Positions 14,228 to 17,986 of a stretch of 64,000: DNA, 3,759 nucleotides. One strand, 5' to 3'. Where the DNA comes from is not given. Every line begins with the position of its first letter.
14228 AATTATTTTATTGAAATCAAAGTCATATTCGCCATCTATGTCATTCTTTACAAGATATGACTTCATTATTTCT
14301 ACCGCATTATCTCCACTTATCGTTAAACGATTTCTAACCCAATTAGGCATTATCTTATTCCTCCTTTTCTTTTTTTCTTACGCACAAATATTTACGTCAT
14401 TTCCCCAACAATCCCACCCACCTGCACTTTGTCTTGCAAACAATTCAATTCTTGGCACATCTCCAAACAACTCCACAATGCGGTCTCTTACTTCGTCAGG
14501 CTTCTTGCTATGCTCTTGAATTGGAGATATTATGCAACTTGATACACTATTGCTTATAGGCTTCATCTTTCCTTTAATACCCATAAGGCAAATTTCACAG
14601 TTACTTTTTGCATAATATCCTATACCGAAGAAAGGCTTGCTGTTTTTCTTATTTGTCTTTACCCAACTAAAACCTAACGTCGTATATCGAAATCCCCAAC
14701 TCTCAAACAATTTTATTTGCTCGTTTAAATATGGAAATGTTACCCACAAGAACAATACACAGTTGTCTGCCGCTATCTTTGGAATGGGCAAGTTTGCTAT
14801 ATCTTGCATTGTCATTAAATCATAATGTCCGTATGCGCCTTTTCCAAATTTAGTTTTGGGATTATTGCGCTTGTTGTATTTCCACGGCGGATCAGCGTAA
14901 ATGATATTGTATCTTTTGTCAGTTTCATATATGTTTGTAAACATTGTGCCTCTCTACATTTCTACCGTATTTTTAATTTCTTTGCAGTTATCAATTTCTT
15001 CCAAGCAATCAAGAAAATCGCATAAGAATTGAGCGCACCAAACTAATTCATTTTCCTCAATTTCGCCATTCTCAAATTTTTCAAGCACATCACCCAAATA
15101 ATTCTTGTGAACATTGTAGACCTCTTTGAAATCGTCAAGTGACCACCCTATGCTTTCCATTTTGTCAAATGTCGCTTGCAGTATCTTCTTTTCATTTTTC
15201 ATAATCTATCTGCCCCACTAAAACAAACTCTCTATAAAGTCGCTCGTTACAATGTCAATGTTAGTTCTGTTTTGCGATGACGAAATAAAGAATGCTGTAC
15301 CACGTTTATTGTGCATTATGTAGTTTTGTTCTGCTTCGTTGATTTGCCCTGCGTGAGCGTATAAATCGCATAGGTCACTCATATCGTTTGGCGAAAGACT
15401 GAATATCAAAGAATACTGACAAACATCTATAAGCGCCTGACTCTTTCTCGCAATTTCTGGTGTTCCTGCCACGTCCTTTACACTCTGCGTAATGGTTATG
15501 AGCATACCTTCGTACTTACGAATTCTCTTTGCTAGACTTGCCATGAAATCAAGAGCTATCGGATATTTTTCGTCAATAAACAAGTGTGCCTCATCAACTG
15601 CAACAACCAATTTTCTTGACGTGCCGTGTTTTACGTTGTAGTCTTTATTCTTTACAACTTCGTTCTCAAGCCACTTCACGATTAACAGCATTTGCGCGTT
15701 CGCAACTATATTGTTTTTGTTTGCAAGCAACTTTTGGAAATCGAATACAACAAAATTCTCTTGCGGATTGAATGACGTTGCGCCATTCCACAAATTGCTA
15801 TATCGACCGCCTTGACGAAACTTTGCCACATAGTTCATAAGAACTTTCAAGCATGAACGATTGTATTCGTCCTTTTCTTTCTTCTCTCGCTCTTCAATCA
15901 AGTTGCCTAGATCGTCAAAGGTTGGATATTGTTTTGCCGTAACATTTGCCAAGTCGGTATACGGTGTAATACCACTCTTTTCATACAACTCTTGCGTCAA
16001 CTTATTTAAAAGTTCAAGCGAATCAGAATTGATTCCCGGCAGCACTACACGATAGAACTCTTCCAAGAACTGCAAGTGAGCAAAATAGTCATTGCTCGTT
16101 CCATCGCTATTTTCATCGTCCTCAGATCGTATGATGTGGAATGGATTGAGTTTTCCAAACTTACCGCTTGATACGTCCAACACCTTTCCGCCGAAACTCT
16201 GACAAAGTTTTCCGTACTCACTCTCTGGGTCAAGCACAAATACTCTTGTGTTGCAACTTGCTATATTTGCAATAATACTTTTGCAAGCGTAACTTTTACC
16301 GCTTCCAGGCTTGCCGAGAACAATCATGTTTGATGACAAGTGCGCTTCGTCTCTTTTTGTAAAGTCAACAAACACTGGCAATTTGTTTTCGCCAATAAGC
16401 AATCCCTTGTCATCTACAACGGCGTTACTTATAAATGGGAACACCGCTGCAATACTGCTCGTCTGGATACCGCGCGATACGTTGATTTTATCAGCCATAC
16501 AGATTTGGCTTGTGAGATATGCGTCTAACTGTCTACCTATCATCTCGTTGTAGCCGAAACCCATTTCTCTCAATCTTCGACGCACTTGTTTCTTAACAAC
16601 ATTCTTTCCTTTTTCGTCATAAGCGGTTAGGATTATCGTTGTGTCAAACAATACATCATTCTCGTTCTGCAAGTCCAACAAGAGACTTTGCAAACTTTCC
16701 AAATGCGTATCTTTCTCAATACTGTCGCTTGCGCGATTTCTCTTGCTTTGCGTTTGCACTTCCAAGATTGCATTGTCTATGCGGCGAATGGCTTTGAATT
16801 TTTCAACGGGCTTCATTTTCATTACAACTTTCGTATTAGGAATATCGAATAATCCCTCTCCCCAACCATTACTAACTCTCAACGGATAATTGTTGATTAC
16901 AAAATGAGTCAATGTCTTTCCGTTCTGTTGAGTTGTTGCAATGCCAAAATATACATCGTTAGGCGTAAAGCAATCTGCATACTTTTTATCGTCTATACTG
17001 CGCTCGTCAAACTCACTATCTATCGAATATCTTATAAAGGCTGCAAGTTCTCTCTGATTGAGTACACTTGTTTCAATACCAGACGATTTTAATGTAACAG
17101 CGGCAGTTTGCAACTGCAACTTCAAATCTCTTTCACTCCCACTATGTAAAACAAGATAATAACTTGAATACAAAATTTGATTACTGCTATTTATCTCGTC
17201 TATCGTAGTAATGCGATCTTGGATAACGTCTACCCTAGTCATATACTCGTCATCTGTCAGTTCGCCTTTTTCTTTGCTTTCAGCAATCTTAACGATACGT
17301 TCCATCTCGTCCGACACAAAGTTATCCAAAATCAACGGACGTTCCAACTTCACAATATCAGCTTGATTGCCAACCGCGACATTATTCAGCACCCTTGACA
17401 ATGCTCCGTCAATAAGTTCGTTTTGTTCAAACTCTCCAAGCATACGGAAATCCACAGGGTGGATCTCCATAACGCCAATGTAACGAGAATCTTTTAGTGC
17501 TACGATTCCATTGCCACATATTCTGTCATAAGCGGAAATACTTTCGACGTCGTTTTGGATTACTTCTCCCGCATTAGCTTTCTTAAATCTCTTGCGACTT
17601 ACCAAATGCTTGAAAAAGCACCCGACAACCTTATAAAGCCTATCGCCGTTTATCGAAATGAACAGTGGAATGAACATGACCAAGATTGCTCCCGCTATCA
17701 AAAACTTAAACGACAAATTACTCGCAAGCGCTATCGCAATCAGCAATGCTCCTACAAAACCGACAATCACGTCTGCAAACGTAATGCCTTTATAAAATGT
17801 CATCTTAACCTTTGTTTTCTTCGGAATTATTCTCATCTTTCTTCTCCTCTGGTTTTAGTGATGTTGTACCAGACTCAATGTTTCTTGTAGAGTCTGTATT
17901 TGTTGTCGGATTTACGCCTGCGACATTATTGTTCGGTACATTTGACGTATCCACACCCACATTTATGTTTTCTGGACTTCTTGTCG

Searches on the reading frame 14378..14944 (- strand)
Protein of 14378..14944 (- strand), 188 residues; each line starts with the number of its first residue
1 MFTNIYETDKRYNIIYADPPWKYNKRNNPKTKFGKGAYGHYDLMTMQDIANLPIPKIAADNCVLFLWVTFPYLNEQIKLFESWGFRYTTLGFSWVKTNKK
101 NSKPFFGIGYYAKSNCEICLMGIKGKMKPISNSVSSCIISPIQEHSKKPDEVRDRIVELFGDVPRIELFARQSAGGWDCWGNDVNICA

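Call 40: search_protein_families(library=pfam, proteins=[window:14378-14944:-], max_evalue=0.001)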
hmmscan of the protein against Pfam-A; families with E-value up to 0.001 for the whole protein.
window:14378-14944:- (188 aa): 1 family
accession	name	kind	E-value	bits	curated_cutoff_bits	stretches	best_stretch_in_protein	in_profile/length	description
PF05063.20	MT-A70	-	1.3e-32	113.6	23.9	1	12-182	1-171/172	MT-A70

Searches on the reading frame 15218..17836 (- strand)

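Call 40: search_protein_families(library=pfam, proteins=[window:15218-17836:-], max_evalue=0.001)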
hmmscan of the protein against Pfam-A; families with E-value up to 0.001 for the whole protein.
window:15218-17836:- (872 aa): 5 families
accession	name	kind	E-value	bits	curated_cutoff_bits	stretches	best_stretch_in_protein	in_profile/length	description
PF19044.6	P-loop_TraG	-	1.9e-16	60.2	25.8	1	487-796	12-303/413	TraG P-loop domain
PF01935.23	DUF87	-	2.6e-10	41.2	23.2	1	480-712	6-213/220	Helicase HerA, central domain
PF12846.13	AAA_10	-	9.6e-06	25.3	27.5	1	501-545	21-65/362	AAA-like domain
PF10412.15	TrwB_AAD_bind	-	0.00012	21.6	20.5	0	502-548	16-59/387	Type IV secretion-system coupling protein DNA-binding domain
PF01580.24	FtsK_SpoIIIE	-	0.00024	21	24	1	494-529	32-67/221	FtsK/SpoIIIE family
